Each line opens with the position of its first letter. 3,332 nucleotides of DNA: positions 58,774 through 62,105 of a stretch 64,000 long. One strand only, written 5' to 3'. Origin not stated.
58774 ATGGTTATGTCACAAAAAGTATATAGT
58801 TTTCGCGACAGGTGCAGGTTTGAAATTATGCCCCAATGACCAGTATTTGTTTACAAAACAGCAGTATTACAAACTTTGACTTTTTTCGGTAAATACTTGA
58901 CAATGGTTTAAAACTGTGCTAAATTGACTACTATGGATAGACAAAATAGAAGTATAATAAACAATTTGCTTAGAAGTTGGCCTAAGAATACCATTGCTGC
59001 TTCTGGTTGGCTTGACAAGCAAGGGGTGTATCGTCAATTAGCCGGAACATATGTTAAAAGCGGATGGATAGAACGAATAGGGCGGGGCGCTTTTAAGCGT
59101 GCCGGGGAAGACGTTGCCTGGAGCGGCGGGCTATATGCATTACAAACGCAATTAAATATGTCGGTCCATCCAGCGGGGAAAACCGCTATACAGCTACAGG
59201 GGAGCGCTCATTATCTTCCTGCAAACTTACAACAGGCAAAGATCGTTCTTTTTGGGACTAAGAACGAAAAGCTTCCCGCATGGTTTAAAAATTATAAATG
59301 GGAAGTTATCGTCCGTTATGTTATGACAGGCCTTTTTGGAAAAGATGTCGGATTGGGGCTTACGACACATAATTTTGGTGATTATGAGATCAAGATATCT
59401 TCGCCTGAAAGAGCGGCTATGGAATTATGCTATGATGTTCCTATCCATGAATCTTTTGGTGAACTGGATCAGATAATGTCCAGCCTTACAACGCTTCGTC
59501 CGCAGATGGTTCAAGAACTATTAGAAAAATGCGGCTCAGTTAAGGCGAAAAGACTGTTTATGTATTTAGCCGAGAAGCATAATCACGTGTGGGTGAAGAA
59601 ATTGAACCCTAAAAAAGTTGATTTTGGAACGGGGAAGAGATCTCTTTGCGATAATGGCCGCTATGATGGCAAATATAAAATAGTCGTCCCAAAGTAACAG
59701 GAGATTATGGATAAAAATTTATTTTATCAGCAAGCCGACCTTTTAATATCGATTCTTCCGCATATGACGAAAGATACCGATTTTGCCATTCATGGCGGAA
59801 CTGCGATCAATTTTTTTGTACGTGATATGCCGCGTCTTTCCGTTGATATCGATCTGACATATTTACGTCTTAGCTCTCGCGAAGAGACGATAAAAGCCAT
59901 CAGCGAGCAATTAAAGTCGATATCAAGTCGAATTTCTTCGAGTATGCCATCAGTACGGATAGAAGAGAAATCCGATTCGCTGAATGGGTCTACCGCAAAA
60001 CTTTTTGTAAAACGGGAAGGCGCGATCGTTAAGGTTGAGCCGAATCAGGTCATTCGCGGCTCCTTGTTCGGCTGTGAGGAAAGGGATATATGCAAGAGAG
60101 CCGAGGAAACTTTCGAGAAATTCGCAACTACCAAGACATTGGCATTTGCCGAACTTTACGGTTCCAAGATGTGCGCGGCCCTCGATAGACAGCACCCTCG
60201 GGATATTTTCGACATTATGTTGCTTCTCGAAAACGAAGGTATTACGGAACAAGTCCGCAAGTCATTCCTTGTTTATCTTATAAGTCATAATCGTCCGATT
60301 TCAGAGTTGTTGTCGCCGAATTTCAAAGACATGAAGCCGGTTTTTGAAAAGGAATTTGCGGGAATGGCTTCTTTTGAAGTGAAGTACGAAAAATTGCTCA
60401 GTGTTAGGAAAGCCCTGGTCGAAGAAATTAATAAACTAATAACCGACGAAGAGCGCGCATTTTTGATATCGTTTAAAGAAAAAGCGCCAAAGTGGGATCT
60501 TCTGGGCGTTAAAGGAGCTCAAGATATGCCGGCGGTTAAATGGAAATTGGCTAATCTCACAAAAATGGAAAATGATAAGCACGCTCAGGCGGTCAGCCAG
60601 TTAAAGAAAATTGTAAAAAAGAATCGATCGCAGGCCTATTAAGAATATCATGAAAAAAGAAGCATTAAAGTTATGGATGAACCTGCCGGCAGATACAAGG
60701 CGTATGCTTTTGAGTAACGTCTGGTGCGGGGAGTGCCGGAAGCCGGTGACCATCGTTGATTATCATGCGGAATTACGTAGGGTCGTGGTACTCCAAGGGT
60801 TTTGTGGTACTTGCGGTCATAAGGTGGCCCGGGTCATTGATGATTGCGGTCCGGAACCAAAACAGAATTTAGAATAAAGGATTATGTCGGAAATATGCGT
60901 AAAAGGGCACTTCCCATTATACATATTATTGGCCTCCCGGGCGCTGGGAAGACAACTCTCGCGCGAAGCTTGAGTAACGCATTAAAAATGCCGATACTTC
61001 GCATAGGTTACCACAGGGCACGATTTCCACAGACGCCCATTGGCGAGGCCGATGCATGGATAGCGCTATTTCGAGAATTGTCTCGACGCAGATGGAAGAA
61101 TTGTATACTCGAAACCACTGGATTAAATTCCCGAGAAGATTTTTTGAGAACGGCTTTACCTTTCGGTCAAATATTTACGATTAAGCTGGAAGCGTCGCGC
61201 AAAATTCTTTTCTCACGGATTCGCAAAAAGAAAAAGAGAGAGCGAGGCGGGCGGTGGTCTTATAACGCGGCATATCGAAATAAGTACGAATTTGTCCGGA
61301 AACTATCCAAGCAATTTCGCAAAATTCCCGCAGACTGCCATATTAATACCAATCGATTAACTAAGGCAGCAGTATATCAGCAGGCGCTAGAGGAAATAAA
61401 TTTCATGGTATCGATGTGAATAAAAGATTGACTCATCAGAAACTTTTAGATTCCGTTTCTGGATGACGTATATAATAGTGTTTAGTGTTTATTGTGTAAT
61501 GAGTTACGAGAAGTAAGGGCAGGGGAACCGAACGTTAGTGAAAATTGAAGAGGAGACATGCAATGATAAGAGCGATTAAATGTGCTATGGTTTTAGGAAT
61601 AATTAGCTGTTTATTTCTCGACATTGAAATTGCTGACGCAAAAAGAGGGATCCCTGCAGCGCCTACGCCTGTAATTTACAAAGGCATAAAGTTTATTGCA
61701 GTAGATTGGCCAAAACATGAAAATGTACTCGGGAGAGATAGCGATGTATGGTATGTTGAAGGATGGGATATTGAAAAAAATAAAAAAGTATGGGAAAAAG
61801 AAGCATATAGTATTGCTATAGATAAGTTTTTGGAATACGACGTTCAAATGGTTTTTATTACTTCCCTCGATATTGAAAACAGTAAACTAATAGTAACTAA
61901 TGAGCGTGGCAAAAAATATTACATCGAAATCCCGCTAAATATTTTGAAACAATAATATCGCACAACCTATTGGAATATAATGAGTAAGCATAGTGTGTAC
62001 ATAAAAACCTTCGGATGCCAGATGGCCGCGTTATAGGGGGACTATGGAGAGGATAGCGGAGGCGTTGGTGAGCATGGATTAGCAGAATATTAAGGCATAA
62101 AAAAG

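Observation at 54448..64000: AT-rich island of cassette-like genes separated by mosaic palindromic repeats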

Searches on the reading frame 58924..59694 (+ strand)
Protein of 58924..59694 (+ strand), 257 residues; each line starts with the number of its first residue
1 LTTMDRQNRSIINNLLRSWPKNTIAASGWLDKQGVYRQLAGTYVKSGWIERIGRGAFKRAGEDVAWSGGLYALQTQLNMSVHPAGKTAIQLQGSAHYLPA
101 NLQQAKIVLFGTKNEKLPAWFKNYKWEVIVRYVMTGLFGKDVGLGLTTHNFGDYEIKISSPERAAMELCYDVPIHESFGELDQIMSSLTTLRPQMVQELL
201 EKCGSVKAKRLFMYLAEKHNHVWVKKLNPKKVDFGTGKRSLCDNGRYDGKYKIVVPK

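Call 15: search_protein_families(library=pfam, proteins=[window:58924-59694:+], max_evalue=0.01)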
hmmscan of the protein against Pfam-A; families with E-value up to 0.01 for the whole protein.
window:58924-59694:+ (257 aa): 3 families
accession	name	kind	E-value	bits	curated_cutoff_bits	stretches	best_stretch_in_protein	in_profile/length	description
PF11459.13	AbiEi_3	-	3e-50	170.3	26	1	105-256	2-157/157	Transcriptional regulator, AbiEi antitoxin, Type IV TA system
PF17194.10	AbiEi_3_N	-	1.5e-28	99.1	26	1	9-99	2-92/93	Transcriptional regulator, AbiEi antitoxin N-terminal domain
PF13338.12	AbiEi_4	-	0.006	17.1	25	0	33-56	22-45/49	Transcriptional regulator, AbiEi antitoxin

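Call 70: search_protein_families(library=padloc, proteins=[window:58927-59694:+], max_evalue=0.001)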
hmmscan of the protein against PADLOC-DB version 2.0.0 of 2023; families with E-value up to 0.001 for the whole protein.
window:58927-59694:+ (256 aa): 2 families
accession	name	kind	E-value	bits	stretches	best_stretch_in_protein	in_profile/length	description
PDLC02227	AbiEi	-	4.3e-85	283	1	3-256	1-227/233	AbiEi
PDLC02225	AbiEi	-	0.0005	17.8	0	19-162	15-139/198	AbiEi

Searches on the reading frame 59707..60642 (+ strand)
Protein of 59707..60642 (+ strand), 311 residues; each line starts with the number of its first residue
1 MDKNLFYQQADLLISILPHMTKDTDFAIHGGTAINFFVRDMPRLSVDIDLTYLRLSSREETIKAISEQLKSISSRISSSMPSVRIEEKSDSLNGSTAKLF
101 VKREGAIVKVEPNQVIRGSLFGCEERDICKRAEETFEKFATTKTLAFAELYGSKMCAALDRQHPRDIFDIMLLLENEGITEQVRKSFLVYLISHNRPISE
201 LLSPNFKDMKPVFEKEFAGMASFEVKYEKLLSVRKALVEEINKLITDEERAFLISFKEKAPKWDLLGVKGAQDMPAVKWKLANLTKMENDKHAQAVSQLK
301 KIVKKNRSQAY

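Call 15: search_protein_families(library=pfam, proteins=[window:59707-60639:+], max_evalue=0.01)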
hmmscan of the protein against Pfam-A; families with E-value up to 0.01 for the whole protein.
window:59707-60639:+ (311 aa): 1 family
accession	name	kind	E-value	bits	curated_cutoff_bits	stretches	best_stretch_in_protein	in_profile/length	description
PF08843.17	AbiEii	-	2.1e-33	116.7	22.5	1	12-280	2-235/238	Nucleotidyl transferase AbiEii toxin, Type IV TA system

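Call 21: find_encoding_contigs(protein=window:59707-60642:+, flank=10000, max_places=10)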
Protein window:59707-60642:+ (311 aa): 3 contigs read that carry it; 2 places shown.
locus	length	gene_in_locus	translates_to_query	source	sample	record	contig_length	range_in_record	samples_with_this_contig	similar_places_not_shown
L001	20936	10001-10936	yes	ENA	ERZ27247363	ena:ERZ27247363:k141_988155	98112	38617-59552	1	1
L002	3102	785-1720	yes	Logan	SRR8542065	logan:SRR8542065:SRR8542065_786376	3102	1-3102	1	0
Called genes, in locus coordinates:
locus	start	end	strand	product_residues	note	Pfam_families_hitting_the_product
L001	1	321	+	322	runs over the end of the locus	-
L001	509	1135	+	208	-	PF13188:PAS_8, PF13426:PAS_9 (weak)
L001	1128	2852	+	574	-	PF00672:HAMP, PF00512:HisKA, PF02518:HATPase_c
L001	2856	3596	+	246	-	PF00072:Response_reg, PF23198:PDE8A_N (faint), PF00072:Response_reg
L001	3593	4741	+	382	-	PF00072:Response_reg, PF00512:HisKA, PF02518:HATPase_c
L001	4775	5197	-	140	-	PF01797:Y1_Tnp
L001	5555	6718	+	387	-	PF13173:AAA_14, PF13635:DUF4143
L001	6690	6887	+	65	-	-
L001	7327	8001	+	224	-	PF09952:AbiEi_2 (weak)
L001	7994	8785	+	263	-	PF12281:NTP_transf_8 (weak)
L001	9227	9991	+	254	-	PF17194:AbiEi_3_N, PF11459:AbiEi_3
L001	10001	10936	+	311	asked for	PF08843:AbiEii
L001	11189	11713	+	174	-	PF13191:AAA_16 (weak), PF13238:AAA_18, PF13671:AAA_33, PF01202:SKI (faint)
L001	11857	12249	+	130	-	-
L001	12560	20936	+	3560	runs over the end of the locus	PF13589:HATPase_c_3 (faint)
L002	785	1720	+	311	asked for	PF08843:AbiEii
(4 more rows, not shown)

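Call 70: search_protein_families(library=padloc, proteins=[window:59707-60639:+], max_evalue=0.001)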
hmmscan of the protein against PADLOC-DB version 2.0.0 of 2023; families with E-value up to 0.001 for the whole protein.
window:59707-60639:+ (311 aa): 14 families
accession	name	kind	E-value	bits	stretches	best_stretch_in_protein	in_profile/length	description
PDLC02290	AbiEii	-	8e-114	378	1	4-303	3-289/290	AbiEii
PDLC02305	AbiEii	-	1.4e-33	114.5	1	19-283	38-305/306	AbiEii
PDLC02294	AbiEii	-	1.5e-15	55.7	1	13-200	32-213/260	AbiEii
PDLC02303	AbiEii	-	2.6e-13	48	1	13-200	25-208/249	AbiEii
PDLC02304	AbiEii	-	1.8e-10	39.2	1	7-190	25-205/260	AbiEii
PDLC02324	AbiEii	-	4.6e-09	34.4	1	12-179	9-160/231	AbiEii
PDLC02307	AbiEii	-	2.4e-06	25.5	0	133-223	104-191/219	AbiEii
PDLC02323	AbiEii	-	3.2e-06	24.9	1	10-179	26-188/248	AbiEii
PDLC02330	AbiEii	-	3.7e-06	24.8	1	27-186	27-170/219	AbiEii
PDLC02292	AbiEii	-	1e-05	23.5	0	25-88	47-99/283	AbiEii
PDLC02313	AbiEii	-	5.3e-05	20.8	0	144-176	159-191/254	AbiEii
PDLC02299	AbiEii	-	0.00012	19.5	1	21-69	41-89/344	AbiEii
PDLC02298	AbiEii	-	0.00013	19.5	1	22-182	24-168/220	AbiEii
PDLC02317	AbiEii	-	0.00019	18.5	0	137-183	166-212/396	AbiEii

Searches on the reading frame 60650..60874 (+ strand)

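Call 15: search_protein_families(library=pfam, proteins=[window:60650-60874:+], max_evalue=0.01)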
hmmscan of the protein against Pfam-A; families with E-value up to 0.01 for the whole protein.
window:60650-60874:+ (75 aa): 0 families

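Call 24: search_protein_families(library=pfam, proteins=[window:60650-60874:+], max_evalue=10)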
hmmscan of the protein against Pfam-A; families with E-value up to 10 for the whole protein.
window:60650-60874:+ (75 aa): 4 families
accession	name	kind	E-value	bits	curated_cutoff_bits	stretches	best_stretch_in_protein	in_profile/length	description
PF09297.16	Zn_ribbon_NUD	-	0.011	15.8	24.8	1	49-64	3-18/32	NADH pyrophosphatase zinc ribbon domain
PF13408.12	Zn_ribbon_recom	-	0.035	14.9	25.3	1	24-39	6-21/58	Recombinase zinc beta ribbon domain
PF12773.13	DZR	-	0.14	12.7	27.3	1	26-61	15-36/45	Double zinc ribbon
PF03604.18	Zn_ribbon_RPAB4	-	0.16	12.2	24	1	26-35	3-12/32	DNA directed RNA polymerase, 7 kDa subunit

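Call 25: search_protein_families(library=ncbifam, proteins=[window:60650-60874:+], max_evalue=1)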
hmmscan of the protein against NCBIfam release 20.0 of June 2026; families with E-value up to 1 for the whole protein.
window:60650-60874:+ (75 aa): 1 family
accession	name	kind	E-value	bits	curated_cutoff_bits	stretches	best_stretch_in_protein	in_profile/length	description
TIGR04337.1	AmmeMemoSam_rS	hypoth_equivalog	0.12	11.2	220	1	23-65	293-335/349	AmmeMemoRadiSam system radical SAM enzyme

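Call 70: search_protein_families(library=padloc, proteins=[window:60650-60874:+], max_evalue=0.001)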
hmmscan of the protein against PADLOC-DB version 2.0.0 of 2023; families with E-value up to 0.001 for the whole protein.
window:60650-60874:+ (75 aa): 0 families

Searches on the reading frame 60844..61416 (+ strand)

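Call 15: search_protein_families(library=pfam, proteins=[window:60844-61416:+], max_evalue=0.01)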
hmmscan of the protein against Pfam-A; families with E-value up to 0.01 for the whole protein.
window:60844-61416:+ (191 aa): 10 families
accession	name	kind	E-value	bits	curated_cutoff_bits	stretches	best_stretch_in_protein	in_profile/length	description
PF13238.12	AAA_18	-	2.4e-09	38.1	29.4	1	26-136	1-118/128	AAA domain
PF13671.12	AAA_33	-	3.3e-08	34.4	27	1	26-133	2-122/143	AAA domain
PF13191.12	AAA_16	-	2.3e-06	28.6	32.6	1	10-103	11-100/167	AAA ATPase domain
PF01202.28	SKI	-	8.1e-06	26.5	22.1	0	32-51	1-20/159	Shikimate kinase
PF00004.35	AAA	-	0.00012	22.9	21.2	1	28-78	3-52/131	ATPase family associated with various cellular activities (AAA)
PF13401.12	AAA_22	-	0.00056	20.7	27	1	25-83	7-62/130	AAA domain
PF13207.12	AAA_17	-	0.00056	20.6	27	1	29-55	1-27/136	AAA domain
PF20720.3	nSTAND3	-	0.0054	16.9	27.2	0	26-47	20-41/155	Novel STAND NTPase 3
PF07638.17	Sigma70_ECF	-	0.0076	16.6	21.1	0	108-140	73-105/185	ECF sigma factor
PF13521.12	AAA_28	-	0.008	16.9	27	0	26-51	2-27/164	AAA domain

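Call 25: search_protein_families(library=ncbifam, proteins=[window:60844-61416:+], max_evalue=1)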
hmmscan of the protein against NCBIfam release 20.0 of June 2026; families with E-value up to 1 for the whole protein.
window:60844-61416:+ (191 aa): 46 families (the best 25 are shown)
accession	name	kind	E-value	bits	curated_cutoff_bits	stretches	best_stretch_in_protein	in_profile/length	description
NF004041.0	PRK05541.1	subfamily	1.8e-05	24.8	127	1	24-49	8-33/176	adenylyl-sulfate kinase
NF040667.1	hom_kin_desulfo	exception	0.00012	22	197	1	25-50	2-27/163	homoserine kinase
NF006015.0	PRK08154.1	subfamily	0.00035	19.8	204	1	21-54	134-167/314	anaerobic benzoate catabolism transcriptional regulator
NF005994.0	PRK08118.1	equivalog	0.0005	20.1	215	1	26-54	4-32/172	DNA topology modulation protein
NF006743.0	PRK09270.1-2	equivalog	0.00062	18.9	227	1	24-59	29-68/217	nucleoside/nucleotide kinase family protein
NF010552.0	PRK13946.1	equivalog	0.00069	19.3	186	1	25-132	25-139/198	shikimate kinase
NF010555.0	PRK13949.1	equivalog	0.0014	18.8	180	1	26-130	4-115/175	shikimate kinase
TIGR02173.1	cyt_kin_arch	equivalog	0.002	18.2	102.1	1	25-54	2-31/169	(d)CMP kinase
TIGR03575.1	selen_PSTK_euk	equivalog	0.0026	17.1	382.35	1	28-48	4-24/340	L-seryl-tRNA(Sec) kinase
NF005576.0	PRK07261.1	equivalog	0.0033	17.2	224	1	26-54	3-31/171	DNA topology modulation protein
TIGR00763.1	lon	equivalog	0.0037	15.8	608.05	1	21-54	351-384/795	endopeptidase La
NF006746.0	PRK09270.1-5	subfamily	0.0041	16.1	250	1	24-49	22-47/210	nucleoside/nucleotide kinase family protein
TIGR02640.1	gas_vesic_GvpN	equivalog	0.0051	16.3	266.8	1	26-54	24-52/262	gas vesicle protein GvpN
NF000868.0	PRK00080.1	equivalog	0.0076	15.2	282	1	16-51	44-79/330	Holliday junction branch migration DNA helicase RuvB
TIGR01351.1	adk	subfamily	0.0085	15.7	168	1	28-51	4-27/212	adenylate kinase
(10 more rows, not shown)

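Call 70: search_protein_families(library=padloc, proteins=[window:60847-61416:+], max_evalue=0.001)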
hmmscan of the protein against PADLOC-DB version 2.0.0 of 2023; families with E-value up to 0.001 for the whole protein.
window:60847-61416:+ (190 aa): 6 families
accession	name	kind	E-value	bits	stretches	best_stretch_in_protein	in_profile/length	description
PDLC04232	IetA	-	5e-05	20.9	1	26-56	120-150/330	-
PDLC04140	mad8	-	0.00051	17.7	1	23-49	28-54/314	mads_8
PDLC02911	VakA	-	0.00056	18.5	0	25-51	5-31/163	-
PDLC02195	IetA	-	0.00059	17.2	1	27-51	142-166/395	-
PDLC00915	TRIP13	-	0.00062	17.3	0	24-45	65-86/302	TRIP13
PDLC02196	IetA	-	0.00083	16.9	0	27-51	127-151/374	-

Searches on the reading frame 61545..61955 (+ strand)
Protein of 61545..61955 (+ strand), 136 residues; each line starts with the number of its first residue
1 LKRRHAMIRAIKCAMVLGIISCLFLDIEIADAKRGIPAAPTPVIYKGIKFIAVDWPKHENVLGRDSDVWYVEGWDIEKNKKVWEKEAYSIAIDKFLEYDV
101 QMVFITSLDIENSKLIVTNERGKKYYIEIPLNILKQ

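Call 15: search_protein_families(library=pfam, proteins=[window:61545-61952:+], max_evalue=0.01)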
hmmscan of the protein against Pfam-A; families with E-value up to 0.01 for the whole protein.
window:61545-61952:+ (136 aa): 0 families

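Call 20: find_encoding_contigs(protein=window:61545-61955:+, flank=10000, max_places=10)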
Protein window:61545-61955:+ (136 aa): no gene with exactly this product is on record in the collection.

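Call 24: search_protein_families(library=pfam, proteins=[window:61563-61952:+], max_evalue=10)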
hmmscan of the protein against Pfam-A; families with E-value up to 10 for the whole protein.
window:61563-61952:+ (130 aa): 1 family
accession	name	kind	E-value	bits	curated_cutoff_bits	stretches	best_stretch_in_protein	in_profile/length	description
PF21878.2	STIV_turret_1st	-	0.098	13.2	27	1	74-125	70-122/134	C381 turret protein 1st galactose-binding domain-like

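Call 25: search_protein_families(library=ncbifam, proteins=[window:61563-61952:+], max_evalue=1)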
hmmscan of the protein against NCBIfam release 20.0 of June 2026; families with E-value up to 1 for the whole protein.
window:61563-61952:+ (130 aa): 0 families

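Call 70: search_protein_families(library=padloc, proteins=[window:61563-61952:+], max_evalue=0.001)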
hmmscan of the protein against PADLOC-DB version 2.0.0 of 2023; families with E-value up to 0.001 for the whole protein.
window:61563-61952:+ (130 aa): 0 families
